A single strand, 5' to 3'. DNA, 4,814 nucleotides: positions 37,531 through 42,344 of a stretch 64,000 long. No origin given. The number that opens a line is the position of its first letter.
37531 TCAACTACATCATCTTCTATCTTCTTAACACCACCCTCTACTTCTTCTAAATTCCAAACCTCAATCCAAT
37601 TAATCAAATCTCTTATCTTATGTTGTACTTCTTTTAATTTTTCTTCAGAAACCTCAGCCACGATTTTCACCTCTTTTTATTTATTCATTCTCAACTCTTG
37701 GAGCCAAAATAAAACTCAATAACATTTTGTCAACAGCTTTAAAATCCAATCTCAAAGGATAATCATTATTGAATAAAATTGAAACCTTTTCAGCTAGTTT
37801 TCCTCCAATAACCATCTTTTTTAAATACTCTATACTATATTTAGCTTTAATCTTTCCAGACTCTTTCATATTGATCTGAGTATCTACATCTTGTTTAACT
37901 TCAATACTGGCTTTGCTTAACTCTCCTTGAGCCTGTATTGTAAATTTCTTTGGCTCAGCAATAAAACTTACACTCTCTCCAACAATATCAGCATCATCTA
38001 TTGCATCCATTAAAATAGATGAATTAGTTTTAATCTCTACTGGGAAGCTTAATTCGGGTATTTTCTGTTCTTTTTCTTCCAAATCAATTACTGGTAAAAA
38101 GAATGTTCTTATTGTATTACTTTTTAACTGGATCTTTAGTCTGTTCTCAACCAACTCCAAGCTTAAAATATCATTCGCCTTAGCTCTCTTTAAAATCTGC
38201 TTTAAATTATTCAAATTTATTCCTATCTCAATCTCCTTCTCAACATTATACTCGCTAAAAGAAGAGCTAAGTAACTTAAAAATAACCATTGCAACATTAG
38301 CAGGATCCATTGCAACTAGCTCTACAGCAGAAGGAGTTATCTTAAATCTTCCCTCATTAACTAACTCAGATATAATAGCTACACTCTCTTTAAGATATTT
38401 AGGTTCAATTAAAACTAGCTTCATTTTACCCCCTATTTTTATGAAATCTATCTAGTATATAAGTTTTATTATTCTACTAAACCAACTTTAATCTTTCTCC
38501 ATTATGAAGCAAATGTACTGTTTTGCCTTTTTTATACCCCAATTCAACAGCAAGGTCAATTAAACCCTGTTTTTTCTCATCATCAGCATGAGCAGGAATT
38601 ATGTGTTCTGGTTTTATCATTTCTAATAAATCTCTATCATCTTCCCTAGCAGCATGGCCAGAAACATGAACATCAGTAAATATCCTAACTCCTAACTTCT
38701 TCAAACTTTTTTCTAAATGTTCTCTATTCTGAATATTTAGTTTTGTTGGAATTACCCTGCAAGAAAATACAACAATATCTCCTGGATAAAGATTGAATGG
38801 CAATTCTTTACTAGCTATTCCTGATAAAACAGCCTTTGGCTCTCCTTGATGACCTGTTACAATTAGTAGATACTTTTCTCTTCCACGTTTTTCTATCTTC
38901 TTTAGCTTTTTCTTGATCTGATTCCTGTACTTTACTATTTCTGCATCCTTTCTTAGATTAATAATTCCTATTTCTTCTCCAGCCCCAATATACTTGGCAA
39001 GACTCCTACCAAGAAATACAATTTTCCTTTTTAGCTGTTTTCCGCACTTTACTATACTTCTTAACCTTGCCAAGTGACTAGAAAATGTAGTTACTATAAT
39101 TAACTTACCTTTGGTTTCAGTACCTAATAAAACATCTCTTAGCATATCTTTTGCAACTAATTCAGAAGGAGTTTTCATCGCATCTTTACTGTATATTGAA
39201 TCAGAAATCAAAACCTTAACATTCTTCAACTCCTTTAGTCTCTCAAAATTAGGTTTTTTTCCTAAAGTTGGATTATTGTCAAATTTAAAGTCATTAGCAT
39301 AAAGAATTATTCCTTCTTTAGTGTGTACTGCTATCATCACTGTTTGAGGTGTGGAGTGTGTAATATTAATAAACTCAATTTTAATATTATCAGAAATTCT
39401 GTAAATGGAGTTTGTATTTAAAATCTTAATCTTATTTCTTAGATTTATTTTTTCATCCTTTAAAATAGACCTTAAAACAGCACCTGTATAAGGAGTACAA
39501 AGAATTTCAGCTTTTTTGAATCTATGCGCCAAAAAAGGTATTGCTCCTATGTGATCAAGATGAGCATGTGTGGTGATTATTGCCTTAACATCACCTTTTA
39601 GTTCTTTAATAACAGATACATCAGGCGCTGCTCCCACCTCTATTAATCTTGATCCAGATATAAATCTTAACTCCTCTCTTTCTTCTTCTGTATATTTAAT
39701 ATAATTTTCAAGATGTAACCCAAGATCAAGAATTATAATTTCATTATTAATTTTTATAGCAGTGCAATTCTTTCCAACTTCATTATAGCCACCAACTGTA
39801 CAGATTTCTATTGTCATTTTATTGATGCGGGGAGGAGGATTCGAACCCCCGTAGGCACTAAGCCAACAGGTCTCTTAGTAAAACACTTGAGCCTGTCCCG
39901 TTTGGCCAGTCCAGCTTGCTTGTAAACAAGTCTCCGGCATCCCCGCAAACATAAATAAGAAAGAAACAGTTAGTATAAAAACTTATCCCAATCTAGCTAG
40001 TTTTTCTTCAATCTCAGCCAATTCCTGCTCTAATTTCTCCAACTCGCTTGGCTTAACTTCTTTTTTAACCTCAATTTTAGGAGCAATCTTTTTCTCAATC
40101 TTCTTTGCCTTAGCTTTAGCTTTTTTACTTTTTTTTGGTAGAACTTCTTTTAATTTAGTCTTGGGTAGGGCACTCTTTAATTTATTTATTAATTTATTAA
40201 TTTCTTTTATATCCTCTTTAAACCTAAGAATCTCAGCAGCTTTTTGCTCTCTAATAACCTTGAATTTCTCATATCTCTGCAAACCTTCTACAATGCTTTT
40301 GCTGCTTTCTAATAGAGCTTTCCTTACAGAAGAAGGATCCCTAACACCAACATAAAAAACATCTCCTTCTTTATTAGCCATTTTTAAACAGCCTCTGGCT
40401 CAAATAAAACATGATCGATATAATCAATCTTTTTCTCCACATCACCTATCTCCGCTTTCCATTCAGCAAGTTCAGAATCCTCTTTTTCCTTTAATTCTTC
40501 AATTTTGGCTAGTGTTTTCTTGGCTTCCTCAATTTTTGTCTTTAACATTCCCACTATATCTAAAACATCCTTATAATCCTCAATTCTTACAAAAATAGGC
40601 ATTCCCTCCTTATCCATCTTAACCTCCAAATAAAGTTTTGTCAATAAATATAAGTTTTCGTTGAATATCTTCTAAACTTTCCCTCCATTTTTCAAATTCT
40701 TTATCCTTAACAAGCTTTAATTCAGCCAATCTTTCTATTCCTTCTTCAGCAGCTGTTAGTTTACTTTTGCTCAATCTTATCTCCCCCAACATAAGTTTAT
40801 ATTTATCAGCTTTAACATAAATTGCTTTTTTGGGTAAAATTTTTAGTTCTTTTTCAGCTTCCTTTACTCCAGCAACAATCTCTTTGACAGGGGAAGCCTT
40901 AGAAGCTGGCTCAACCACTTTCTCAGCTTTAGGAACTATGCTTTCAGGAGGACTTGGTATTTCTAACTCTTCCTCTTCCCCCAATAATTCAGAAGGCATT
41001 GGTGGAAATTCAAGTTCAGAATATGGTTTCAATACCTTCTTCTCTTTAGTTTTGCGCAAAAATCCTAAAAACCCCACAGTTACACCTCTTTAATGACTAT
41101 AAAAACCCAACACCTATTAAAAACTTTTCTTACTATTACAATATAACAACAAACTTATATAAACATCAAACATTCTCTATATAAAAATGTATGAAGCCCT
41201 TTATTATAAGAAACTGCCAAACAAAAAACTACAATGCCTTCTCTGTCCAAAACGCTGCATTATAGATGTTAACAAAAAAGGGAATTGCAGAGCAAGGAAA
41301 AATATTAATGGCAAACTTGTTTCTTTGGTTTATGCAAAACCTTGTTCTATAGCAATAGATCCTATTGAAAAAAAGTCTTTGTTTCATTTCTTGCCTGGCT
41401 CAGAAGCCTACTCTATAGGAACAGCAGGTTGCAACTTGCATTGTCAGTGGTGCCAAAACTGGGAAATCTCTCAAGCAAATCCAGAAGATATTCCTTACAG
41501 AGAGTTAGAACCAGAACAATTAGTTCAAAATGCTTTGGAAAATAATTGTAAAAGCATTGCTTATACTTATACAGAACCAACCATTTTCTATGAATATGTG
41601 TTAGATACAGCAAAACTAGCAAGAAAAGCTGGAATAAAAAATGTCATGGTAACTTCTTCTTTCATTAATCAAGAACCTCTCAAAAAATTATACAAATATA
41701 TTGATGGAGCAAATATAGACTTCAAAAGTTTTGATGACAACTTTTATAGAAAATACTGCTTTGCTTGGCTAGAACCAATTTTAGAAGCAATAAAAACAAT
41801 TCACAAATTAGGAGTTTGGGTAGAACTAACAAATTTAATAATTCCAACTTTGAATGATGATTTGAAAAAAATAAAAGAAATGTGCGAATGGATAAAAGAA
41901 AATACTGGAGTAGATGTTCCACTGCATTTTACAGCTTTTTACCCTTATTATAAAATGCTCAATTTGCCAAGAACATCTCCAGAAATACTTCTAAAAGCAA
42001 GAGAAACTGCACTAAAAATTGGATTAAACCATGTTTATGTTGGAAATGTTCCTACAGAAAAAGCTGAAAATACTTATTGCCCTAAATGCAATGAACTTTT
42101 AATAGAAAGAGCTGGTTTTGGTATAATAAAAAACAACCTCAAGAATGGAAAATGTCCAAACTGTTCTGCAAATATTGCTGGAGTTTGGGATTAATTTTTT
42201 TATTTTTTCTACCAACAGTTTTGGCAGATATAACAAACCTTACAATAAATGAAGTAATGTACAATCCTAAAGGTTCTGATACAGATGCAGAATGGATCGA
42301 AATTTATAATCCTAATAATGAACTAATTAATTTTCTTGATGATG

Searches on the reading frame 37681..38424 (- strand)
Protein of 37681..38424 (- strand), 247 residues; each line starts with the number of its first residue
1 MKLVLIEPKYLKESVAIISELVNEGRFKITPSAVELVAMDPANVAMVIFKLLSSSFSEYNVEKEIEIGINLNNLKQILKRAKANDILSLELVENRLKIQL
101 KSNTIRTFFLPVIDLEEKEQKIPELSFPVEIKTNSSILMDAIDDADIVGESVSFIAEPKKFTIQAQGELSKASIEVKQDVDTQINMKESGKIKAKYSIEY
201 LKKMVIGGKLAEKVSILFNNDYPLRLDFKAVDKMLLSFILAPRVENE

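Call 9: find_related_loci(query=window:37681-38424:-, collection=genome_contigs, flank=4000)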
Query window:37681-38424:- (247 aa) in genome_contigs; peptide patterns used: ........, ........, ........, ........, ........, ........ (x = any residue, [..] = any of these).
127 stretches matched a pattern; 27 encode a relative of the query (tblastn E <= 1e-3); 27 distinct loci.
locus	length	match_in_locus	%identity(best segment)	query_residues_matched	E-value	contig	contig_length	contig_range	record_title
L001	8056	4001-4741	83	1-247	2e-134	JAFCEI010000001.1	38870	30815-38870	Candidatus Woesearchaeota archaeon isolate Meg22_1012_Bin_87 Meg22_1012_Bin_87_scaffold_1956, whole genome shotgun seque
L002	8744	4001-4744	68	1-247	8e-113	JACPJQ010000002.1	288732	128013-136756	MAG: Candidatus Woesearchaeota archaeon isolate NC_groundwater_472_Ag_B-0.1um_38_40 S34_3B_scaffold_114527, whole genome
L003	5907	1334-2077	68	1-247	2e-112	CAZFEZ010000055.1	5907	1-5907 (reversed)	MAG TPA_asm: uncultured Methanosarcinales archaeon isolate binchicken_co38_1194 genome assembly, contig: NODE_28376_leng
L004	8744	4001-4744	68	1-247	3e-112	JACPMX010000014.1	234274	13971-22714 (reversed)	MAG: Candidatus Woesearchaeota archaeon isolate NC_groundwater_560_Ag_S-0.1um_42_26 S35_SO-1_scaffold_500290, whole geno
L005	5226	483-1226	69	1-247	5e-111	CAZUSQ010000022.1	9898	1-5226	MAG TPA_asm: uncultured Methanosarcinales archaeon isolate SRP269290_co1_892 genome assembly, contig: NODE_10828_length_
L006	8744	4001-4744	68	1-247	9e-111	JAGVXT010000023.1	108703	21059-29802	Candidatus Woesearchaeota archaeon isolate RIFCSPLOWO2_01_FULL_38_40 rifcsplowo2_01_scaffold_801, whole genome shotgun s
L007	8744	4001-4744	67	1-247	5e-110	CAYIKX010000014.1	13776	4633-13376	MAG TPA_asm: uncultured Methanosarcinales archaeon isolate ERP119705_co20_50 genome assembly, contig: NODE_4954_length_1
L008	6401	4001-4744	67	1-247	4e-110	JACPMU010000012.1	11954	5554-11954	MAG: Candidatus Woesearchaeota archaeon isolate NC_groundwater_557_Ag_S-0.1um_39_8 S35_SO-1_scaffold_69062, whole genome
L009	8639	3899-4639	67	1-247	7e-110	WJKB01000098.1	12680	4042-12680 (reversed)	MAG: Candidatus Woesearchaeota archaeon isolate Bin_568 k141_3522818, whole genome shotgun sequence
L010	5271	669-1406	68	1-247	7e-109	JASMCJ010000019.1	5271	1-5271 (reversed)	MAG: Candidatus Woesearchaeota archaeon isolate ETNP3_MAG_14 c_000000442281, whole genome shotgun sequence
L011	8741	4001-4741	67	1-247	3e-108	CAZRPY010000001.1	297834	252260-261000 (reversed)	MAG TPA_asm: uncultured Methanosarcinales archaeon isolate SRP178908_co1_144 genome assembly, contig: NODE_5_length_2978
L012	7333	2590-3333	65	1-247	3e-107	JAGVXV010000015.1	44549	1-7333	Candidatus Woesearchaeota archaeon isolate RIFCSPLOWO2_12_FULL_38_19 rifcsplowo2_12_scaffold_590, whole genome shotgun s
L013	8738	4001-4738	66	1-247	4e-106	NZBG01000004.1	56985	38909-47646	MAG: Candidatus Woesearchaeota archaeon isolate ARS1419 38168, whole genome shotgun sequence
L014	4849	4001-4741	63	1-247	9e-105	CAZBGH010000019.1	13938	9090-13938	MAG TPA_asm: uncultured Methanosarcinales archaeon isolate binchicken_co21_254 genome assembly, contig: NODE_2958_length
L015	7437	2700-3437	66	1-247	5e-103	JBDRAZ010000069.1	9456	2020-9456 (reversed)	MAG: archaeon isolate MEGAHIT-group-1.1032 k141_7466695, whole genome shotgun sequence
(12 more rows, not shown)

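Call 31: search_protein_families(library=pfam, proteins=[window:37681-38424:-], max_evalue=0.00001)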
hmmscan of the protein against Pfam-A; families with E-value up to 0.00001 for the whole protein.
window:37681-38424:- (247 aa): 3 families
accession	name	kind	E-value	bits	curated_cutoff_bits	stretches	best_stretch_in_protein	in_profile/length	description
PF00705.23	PCNA_N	-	1.3e-14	54.5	20.3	1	10-95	11-96/127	Proliferating cell nuclear antigen, N-terminal domain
PF02747.20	PCNA_C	-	3.6e-09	37.3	23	1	121-242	1-127/128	Proliferating cell nuclear antigen, C-terminal domain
PF02144.21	Rad1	-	1.2e-06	28.2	24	1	87-220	113-247/257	Repair protein Rad1/Rec1/Rad17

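Call 53: find_encoding_contigs(protein=window:37681-38424:-, flank=2500, max_places=6)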
Protein window:37681-38424:- (247 aa): 5 contigs read that carry it; 1 place shown.
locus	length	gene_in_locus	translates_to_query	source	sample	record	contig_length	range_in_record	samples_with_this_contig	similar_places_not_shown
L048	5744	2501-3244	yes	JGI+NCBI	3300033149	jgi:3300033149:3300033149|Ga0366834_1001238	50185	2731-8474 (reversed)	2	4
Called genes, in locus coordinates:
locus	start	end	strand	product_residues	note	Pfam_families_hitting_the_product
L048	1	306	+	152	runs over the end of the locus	-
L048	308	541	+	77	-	-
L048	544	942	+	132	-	-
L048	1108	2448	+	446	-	PF00753:Lactamase_B, PF12706:Lactamase_B_2, PF22505:RNase_J_b_CASP, PF07521:RMMBL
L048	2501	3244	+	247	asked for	PF00705:PCNA_N, PF02144:Rad1 (weak), PF02747:PCNA_C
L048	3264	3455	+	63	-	-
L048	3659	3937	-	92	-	PF05239:PRC (weak)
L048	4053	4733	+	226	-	PF01963:TraB_PrgY_gumN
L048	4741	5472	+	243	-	-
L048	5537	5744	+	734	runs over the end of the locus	PF00270:DEAD, PF04851:ResIII, PF21210:RNA_helicase_helical, PF00271:Helicase_C, PF02732:ERCC4, PF12826:HHH_2, PF14520:HHH_5, PF00633:HHH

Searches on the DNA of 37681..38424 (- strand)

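Call 48: search_rna_families(sources=[L029, L031, L036, L043, L045, L037, L046, L001, L002], threshold=gathering)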
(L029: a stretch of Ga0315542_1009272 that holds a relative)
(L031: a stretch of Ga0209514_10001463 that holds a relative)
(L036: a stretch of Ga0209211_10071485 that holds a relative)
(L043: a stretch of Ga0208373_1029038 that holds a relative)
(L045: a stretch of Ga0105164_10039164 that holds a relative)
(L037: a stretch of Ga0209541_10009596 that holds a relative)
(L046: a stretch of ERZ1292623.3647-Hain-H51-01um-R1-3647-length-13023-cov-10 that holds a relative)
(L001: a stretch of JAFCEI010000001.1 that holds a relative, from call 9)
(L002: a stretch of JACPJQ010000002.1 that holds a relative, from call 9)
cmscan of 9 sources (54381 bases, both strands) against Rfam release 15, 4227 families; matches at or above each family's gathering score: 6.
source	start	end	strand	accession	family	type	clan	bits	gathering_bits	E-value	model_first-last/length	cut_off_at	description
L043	162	233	+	RF00005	tRNA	Gene; tRNA;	CL00001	62.5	29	3e-11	1-71/71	no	tRNA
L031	4807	4878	+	RF00005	tRNA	Gene; tRNA;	CL00001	60.4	29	1.2e-10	1-71/71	no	tRNA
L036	1925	1996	-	RF00005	tRNA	Gene; tRNA;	CL00001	60.4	29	1.2e-10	1-71/71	no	tRNA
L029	621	692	+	RF00005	tRNA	Gene; tRNA;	CL00001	59.9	29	1.6e-10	1-71/71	no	tRNA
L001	5275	5360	-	RF00005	tRNA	Gene; tRNA;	CL00001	53.2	29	1.1e-08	1-71/71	no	tRNA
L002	6340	6430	-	RF00005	tRNA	Gene; tRNA;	CL00001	46.8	29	6.4e-07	1-71/71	no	tRNA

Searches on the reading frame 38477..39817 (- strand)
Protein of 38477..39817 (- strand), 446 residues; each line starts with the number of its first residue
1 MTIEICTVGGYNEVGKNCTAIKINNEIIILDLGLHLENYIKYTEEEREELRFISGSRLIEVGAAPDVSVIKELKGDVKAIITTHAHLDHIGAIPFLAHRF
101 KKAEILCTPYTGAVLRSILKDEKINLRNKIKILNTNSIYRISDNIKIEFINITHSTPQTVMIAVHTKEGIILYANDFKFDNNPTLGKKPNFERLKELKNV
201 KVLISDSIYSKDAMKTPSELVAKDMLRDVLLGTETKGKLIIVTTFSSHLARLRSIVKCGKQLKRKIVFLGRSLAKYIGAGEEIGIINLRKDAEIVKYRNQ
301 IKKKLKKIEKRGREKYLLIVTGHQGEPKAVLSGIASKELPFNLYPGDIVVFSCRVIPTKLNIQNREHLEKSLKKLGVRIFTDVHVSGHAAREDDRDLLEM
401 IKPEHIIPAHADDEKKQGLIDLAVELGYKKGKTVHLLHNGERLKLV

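Call 31: search_protein_families(library=pfam, proteins=[window:38477-39817:-], max_evalue=0.00001)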
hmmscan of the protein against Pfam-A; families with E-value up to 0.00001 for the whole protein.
window:38477-39817:- (446 aa): 4 families
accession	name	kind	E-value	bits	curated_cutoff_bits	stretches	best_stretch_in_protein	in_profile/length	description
PF22505.1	RNase_J_b_CASP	-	2.8e-24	85.7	27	1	240-358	4-114/126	Ribonuclease J, beta-CASP domain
PF00753.33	Lactamase_B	-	3e-11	44.1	22.7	1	16-188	6-161/196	Metallo-beta-lactamase superfamily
PF12706.13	Lactamase_B_2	-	1.4e-10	41.6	27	1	76-220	30-178/200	Beta-lactamase superfamily domain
PF07521.17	RMMBL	-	1e-08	35.4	21.6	1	382-428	10-58/63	Zn-dependent metallo-hydrolase RNA specificity domain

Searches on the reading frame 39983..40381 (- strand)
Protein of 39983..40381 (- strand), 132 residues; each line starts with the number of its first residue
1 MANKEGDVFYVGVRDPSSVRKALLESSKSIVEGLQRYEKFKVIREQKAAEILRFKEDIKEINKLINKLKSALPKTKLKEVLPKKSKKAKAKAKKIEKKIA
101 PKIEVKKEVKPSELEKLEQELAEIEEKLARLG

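Call 31: search_protein_families(library=pfam, proteins=[window:39983-40381:-], max_evalue=0.00001)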
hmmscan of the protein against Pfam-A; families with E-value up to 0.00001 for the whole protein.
window:39983-40381:- (132 aa): 0 families

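Call 34: search_protein_families(library=pfam, proteins=[window:39983-40381:-], max_evalue=0.05)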
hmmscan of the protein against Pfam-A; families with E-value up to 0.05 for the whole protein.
window:39983-40381:- (132 aa): 3 families
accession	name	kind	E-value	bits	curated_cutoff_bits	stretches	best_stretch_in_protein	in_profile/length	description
PF13863.11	DUF4200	-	0.019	15.8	29.7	1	19-73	50-104/119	Domain of unknown function (DUF4200)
PF23777.1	GEMI5_RBS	-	0.029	14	27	1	27-130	188-292/339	GEMI5 RBS C-terminal domain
PF24850.1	CC_BshC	-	0.05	13.9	27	0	27-121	19-115/159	Bacillithiol biosynthesis BshC, C-terminal coiled-coil domain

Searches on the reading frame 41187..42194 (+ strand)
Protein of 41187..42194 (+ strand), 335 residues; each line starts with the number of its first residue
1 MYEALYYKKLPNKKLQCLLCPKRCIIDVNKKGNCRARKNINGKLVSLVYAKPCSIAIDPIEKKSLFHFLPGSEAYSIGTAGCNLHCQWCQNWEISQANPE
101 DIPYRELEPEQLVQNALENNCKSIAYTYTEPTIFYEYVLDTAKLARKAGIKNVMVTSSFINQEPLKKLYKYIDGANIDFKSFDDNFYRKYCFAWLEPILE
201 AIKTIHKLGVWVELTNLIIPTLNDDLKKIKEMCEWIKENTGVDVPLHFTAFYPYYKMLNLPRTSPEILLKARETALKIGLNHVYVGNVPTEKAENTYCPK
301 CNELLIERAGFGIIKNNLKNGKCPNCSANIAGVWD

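Call 31: search_protein_families(library=pfam, proteins=[window:41187-42194:+], max_evalue=0.00001)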
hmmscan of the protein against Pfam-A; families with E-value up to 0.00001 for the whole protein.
window:41187-42194:+ (335 aa): 1 family
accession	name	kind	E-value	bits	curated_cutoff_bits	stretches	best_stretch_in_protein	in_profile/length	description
PF04055.27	Radical_SAM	-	2.6e-23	83.5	29.5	1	79-231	4-164/166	Radical SAM superfamily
